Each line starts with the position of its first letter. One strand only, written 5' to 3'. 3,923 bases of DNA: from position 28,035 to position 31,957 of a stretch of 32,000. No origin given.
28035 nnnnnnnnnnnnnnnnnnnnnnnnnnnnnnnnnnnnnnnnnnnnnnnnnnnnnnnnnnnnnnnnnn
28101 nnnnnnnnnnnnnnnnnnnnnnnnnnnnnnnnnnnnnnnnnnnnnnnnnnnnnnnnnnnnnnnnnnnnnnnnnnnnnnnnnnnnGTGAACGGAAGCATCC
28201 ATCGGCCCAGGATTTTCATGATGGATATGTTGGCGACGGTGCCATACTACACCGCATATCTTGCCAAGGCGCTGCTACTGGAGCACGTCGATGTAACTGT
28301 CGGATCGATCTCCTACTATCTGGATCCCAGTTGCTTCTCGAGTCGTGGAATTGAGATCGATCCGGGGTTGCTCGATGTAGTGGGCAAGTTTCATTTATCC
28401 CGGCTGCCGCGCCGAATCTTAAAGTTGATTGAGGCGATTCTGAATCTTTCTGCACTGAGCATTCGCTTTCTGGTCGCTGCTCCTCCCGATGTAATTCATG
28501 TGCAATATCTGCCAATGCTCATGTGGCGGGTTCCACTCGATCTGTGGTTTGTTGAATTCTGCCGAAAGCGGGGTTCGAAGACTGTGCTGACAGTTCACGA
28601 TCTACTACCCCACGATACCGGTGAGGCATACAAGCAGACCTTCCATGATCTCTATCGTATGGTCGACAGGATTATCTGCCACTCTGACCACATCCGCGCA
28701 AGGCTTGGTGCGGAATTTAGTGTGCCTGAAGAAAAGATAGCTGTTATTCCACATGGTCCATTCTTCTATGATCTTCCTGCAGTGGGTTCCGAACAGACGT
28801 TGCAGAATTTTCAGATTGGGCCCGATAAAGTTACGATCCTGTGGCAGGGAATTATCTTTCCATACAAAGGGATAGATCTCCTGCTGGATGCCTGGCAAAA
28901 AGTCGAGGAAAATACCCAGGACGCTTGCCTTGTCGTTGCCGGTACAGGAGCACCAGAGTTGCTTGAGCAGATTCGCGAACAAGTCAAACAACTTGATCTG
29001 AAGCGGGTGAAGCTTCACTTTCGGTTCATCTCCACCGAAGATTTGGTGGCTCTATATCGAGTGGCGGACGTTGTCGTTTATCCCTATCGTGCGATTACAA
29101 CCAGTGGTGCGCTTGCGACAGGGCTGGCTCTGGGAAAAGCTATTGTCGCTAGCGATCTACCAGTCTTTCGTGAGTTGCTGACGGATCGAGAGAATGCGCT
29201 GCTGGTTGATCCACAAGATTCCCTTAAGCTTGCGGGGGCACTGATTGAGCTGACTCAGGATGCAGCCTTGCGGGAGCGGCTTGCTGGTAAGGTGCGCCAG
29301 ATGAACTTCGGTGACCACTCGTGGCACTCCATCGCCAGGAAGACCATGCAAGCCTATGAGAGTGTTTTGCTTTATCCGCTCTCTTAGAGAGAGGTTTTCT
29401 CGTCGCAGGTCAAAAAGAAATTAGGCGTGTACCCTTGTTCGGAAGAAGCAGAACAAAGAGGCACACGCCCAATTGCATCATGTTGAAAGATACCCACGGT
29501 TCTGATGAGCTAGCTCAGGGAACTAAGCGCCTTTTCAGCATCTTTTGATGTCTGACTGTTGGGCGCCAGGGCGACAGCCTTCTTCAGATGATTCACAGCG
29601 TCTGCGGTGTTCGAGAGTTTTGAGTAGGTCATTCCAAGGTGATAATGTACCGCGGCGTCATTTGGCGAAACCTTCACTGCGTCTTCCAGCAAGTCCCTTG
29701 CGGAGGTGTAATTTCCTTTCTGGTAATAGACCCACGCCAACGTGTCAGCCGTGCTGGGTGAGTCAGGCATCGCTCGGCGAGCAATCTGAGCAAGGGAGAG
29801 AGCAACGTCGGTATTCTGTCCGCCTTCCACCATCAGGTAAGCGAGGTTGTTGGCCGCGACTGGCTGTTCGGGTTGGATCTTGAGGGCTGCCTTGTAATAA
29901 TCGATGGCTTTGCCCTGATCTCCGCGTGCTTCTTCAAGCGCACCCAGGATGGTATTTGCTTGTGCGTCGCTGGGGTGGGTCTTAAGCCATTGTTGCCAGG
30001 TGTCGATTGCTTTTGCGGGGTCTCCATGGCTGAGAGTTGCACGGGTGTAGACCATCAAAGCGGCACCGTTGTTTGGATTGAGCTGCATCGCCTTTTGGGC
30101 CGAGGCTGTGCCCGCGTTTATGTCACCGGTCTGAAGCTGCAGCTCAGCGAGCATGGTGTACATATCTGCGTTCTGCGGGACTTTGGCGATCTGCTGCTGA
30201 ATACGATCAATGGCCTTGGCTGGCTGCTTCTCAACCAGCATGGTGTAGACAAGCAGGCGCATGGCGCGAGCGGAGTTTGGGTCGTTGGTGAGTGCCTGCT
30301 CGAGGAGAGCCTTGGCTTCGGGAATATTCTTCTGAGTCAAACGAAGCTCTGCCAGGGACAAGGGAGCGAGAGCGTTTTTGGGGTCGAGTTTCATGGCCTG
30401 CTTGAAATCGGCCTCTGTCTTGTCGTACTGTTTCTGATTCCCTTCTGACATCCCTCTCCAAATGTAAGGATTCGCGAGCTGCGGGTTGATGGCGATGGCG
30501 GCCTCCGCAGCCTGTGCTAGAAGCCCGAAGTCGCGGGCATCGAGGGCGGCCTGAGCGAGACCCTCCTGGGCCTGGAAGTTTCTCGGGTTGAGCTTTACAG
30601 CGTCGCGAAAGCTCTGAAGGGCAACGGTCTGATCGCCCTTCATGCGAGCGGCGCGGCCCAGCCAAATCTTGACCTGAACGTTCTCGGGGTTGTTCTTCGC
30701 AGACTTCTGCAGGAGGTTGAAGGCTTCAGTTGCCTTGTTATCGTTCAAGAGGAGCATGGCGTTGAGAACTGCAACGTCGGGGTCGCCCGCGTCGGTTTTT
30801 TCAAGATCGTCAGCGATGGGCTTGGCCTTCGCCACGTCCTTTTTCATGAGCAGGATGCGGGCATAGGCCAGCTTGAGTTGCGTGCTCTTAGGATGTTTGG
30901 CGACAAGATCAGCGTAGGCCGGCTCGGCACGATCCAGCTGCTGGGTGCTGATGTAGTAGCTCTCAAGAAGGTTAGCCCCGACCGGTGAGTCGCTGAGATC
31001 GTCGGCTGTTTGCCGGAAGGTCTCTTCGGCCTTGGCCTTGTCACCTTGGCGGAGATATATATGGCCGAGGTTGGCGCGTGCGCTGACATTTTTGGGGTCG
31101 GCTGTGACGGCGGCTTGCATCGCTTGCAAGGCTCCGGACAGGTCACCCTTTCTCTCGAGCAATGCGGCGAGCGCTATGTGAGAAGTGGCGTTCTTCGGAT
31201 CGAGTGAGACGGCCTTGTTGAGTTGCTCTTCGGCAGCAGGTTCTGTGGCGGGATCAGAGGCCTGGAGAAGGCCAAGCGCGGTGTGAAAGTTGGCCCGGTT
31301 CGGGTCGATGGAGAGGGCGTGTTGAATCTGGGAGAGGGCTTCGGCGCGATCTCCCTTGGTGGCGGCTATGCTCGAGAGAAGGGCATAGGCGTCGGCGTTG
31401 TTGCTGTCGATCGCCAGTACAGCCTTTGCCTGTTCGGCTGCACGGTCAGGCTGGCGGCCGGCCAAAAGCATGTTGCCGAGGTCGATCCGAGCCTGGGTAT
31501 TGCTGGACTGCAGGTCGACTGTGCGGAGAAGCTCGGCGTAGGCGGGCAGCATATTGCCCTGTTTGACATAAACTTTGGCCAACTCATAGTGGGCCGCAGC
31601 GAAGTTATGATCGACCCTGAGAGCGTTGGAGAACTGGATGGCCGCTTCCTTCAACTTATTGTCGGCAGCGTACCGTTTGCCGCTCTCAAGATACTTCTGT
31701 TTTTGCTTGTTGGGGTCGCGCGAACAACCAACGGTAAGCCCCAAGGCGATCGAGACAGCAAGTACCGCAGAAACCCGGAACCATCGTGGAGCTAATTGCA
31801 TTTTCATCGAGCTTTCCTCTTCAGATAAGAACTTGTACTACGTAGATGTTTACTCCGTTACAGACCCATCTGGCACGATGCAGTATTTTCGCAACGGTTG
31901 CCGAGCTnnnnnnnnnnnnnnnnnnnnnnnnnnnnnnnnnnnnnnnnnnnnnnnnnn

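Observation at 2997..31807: Unusually elaborate Wzx/Wzy-type polysaccharide locus, compositionally distinct from its flanks and missing its priming and export genes in this window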

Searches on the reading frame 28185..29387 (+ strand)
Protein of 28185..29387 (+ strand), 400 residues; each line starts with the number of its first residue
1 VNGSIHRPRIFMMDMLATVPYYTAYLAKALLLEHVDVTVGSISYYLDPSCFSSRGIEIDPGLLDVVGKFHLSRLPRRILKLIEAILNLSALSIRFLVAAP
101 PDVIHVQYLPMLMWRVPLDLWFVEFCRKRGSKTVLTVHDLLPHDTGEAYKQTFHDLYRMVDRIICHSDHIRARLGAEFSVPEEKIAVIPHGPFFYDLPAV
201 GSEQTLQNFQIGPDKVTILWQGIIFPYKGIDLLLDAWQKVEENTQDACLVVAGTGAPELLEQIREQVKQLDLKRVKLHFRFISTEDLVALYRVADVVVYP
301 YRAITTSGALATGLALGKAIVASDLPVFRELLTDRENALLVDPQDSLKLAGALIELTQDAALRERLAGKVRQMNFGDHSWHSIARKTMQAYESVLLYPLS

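Call 5: search_protein_families(library=pfam, proteins=[window:28185-29387:+], max_evalue=0.01)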
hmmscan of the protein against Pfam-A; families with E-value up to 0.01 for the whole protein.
window:28185-29387:+ (400 aa): 5 families
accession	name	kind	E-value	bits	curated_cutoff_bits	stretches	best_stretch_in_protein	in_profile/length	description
PF13692.12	Glyco_trans_1_4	-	2.9e-22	79.9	27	1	217-359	3-142/142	Glycosyl transferases group 1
PF00534.26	Glycos_transf_1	-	8.8e-22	77.9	26.4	1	208-372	8-171/172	Glycosyl transferases group 1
PF13439.12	Glyco_transf_4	-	4.3e-14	53.3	28.5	1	22-191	7-165/170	Glycosyltransferase Family 4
PF13579.12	Glyco_trans_4_4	-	1.5e-12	48.6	29.7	1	22-191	6-158/158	Glycosyl transferase 4-like domain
PF13524.12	Glyco_trans_1_2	-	7.9e-05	23.1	25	1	276-388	29-143/144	Glycosyl transferase-like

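Call 8: search_protein_families(library=ncbifam, proteins=[window:28185-29387:+], max_evalue=0.001)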
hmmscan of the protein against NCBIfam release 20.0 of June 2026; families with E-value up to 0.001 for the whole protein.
window:28185-29387:+ (400 aa): 21 families
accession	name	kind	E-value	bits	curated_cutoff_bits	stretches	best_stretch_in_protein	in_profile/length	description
TIGR02149.1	glgA_Coryne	subfamily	2.1e-20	73.2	302.4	1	155-395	140-391/391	glycogen synthase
TIGR04063.1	stp3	hypoth_equivalog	1.2e-18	67.2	442.05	1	157-395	155-396/397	TIGR04063 family PEP-CTERM/XrtA system glycosyltransferase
NF038295.1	EPS_HpsP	equivalog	2e-17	63.2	550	1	172-394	166-387/388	hormogonium polysaccharide biosynthesis glycosyltransferase HpsP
TIGR04047.1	MSMEG_0565_glyc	hypoth_equivalog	3.6e-17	62.5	259.85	1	131-392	111-372/373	MSMEG_0565 family glycosyltransferase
NF038229.1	Glyco4_Geo_Pelo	equivalog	4.1e-16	58.9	400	1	148-395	98-337/338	GPMC system family 4 glycosyltransferase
TIGR04157.1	glyco_rSAM_CFB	subfamily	3e-15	56.1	400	1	154-337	164-344/406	TIGR04157 family glycosyltransferase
NF012028.0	PRK15484.1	subfamily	3e-13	49.6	618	1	178-387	156-371/380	lipopolysaccharide N-acetylglucosaminyltransferase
NF041876.1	EPS_EpsE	equivalog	1.9e-12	47.2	400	1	216-372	215-374/389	exopolysaccharide biosynthesis GT4 family glycosyltransferase EpsE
TIGR03449.1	mycothiol_MshA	equivalog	2.1e-12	46.6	462.5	1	154-394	159-403/406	D-inositol-3-phosphate glycosyltransferase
NF041010.1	glycosy_Agl16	equivalog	3.6e-12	45.8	575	1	97-394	70-351/352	glycosylation protein Agl16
TIGR03088.1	stp2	hypoth_equivalog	1.3e-11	44.2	409.05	1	157-395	133-374/374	TIGR03088 family PEP-CTERM/XrtA system glycosyltransferase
NF007640.0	PRK10307.1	subfamily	4.3e-10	39.1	276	1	200-374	214-387/411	WcaI family glycosyltransferase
NF053513.1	Gtran_IagA_BgsA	equivalog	3.9e-08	32.7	460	1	148-394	94-331/333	LTA glycolipid anchor biosynthesis glycosyltransferase, IagA/BgsA family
TIGR03999.1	thiol_BshA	equivalog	1.7e-07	30.5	273.7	1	203-394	187-373/375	N-acetyl-alpha-D-glucosaminyl L-malate synthase BshA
NF046085.1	XrtY_assoc_Gly1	equivalog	3e-06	26.3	400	1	211-395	205-385/387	XrtY-associated glycosyltransferase XYAG1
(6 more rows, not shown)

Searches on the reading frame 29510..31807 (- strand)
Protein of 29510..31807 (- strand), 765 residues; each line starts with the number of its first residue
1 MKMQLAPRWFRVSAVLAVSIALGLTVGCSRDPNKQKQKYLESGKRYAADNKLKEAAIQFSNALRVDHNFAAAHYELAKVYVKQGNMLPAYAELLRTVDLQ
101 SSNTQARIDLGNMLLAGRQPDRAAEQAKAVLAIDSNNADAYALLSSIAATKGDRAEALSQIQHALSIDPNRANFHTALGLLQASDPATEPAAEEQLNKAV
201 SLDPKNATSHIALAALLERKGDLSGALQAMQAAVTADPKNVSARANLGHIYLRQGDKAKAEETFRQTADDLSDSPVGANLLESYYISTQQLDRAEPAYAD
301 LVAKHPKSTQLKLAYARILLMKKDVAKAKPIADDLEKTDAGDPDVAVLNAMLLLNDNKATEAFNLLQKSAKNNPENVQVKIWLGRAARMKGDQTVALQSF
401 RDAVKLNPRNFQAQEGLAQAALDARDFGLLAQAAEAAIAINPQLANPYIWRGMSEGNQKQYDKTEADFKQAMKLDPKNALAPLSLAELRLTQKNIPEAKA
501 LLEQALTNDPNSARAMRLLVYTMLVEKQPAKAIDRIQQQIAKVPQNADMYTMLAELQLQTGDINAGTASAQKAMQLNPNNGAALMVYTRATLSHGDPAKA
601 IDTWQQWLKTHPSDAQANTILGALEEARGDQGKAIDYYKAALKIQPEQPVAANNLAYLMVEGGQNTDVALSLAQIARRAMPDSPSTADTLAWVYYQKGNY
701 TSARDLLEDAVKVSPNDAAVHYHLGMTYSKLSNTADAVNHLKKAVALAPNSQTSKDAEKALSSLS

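Call 5: search_protein_families(library=pfam, proteins=[window:29510-31807:-], max_evalue=0.01)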
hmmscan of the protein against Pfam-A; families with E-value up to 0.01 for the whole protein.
window:29510-31807:- (765 aa): 36 families (the best 25 are shown)
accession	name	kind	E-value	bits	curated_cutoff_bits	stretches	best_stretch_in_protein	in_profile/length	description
PF14559.12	TPR_19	-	1.5e-61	205.1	25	8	458-515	4-61/68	Tetratricopeptide repeat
PF13432.12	TPR_16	-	7.5e-54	180.1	32.7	10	592-649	8-65/65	Tetratricopeptide repeat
PF07719.23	TPR_2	-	9.5e-50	163.1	27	2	718-750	1-33/34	Tetratricopeptide repeat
PF13428.12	TPR_14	-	2.3e-47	155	23.5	4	688-725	5-42/44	Tetratricopeptide repeat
PF13431.12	TPR_17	-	1e-46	153.7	24.4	3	230-262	2-34/34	Tetratricopeptide repeat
PF13414.12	TPR_11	-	1e-45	153.6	26.8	5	43-84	1-42/42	TPR repeat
PF13181.12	TPR_8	-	3.3e-41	136.4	25.7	3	719-750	2-33/34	Tetratricopeptide repeat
PF23914.1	TPR_CcmH_CycH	-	1.6e-37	129.2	42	7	538-648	41-154/158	Cytochrome c-type biogenesis protein H TPR domain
PF00515.34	TPR_1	-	6.9e-37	124.2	27.8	2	718-750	1-33/34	Tetratricopeptide repeat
PF13424.12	TPR_12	-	1.1e-28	99.7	30.1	3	599-646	28-76/77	Tetratricopeptide repeat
PF12895.13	ANAPC3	-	1.3e-22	80.3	27.2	1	667-744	6-82/82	Anaphase-promoting complex, cyclosome, subunit 3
PF13174.12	TPR_6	-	7.3e-17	61.2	26.3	0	721-751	3-33/33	Tetratricopeptide repeat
PF13371.12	TPR_9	-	2e-15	57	35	0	666-720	11-65/73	Tetratricopeptide repeat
PF25062.1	ARM_TT21_N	-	5.1e-15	56.3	40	2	304-394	94-183/222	Tetratricopeptide repeat protein 21 N-terminal ARM repeat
PF13176.12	TPR_7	-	8.5e-15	54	27.9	0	245-267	3-25/36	Tetratricopeptide repeat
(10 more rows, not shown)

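Call 8: search_protein_families(library=ncbifam, proteins=[window:29510-31807:-], max_evalue=0.001)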
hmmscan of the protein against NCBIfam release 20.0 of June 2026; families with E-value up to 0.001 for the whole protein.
window:29510-31807:- (765 aa): 37 families (the best 25 are shown)
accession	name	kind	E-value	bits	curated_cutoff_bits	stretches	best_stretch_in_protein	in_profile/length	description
TIGR02917.1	PEP_TPR_lipo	equivalog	7.2e-107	358.4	312.2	5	587-745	742-898/899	XrtA/PEP-CTERM system TPR-repeat protein PrsT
NF040959.1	MamA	equivalog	1.1e-56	191.5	200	7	665-751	86-172/204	magnetosome protein MamA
TIGR02521.1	type_IV_pilW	equivalog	5.8e-51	173.3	154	6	190-329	48-189/234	type IV pilus biogenesis/stability protein PilW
NF033920.0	C39_PA2778_fam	equivalog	2.9e-30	105.5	150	3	591-674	166-248/255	PA2778 family cysteine peptidase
NF033758.1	gliding_GltE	equivalog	5.7e-30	104.6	225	6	595-747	100-251/411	adventurous gliding motility TPR repeat lipoprotein GltE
NF033762.1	social_mot_Tgl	equivalog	7e-28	97.6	225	2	593-746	43-198/252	social motility TPR repeat lipoprotein Tgl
TIGR03939.1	PGA_TPR_OMP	equivalog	3.8e-25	88.2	366.65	3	283-443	318-495/800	poly-beta-1,6 N-acetyl-D-glucosamine export porin PgaA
TIGR00540.1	TPR_hemY_coli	hypoth_equivalog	1.2e-24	86.8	142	3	545-666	259-376/385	heme biosynthesis-associated TPR protein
TIGR02552.1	LcrH_SycD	equivalog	1.2e-23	83.3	104.8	2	690-760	58-132/136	SycD/LcrH family type III secretion system chaperone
NF008757.0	PRK11788.1-5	equivalog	1.8e-21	76.8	363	1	592-745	191-344/388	lipopolysaccharide assembly protein LapB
TIGR00990.1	3a0801s09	subfamily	1e-20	74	757.25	3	35-182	294-443/615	mitochondrial import receptor subunit TOM70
NF008520.0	PRK11447.1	equivalog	3.8e-20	71.4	858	3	391-573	283-476/1157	cellulose synthase complex outer membrane protein BcsC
NF052415.1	T3SS_chap_SctY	equivalog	4e-20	72.3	70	2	485-575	12-105/106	type III secretion apparatus assembly chaperone SctY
NF052400.1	M48_BAM_BepA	equivalog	7.4e-17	61.3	570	3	305-424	301-422/483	beta-barrel assembly-enhancing protease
NF008756.0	PRK11788.1-4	equivalog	7.6e-17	61.4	474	1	441-578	176-313/389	lipopolysaccharide assembly protein LapB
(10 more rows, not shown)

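Call 10: find_encoding_contigs(protein=window:29510-31807:-, flank=10000, max_places=4)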
Protein window:29510-31807:- (765 aa): no gene with exactly this product is on record in the collection.
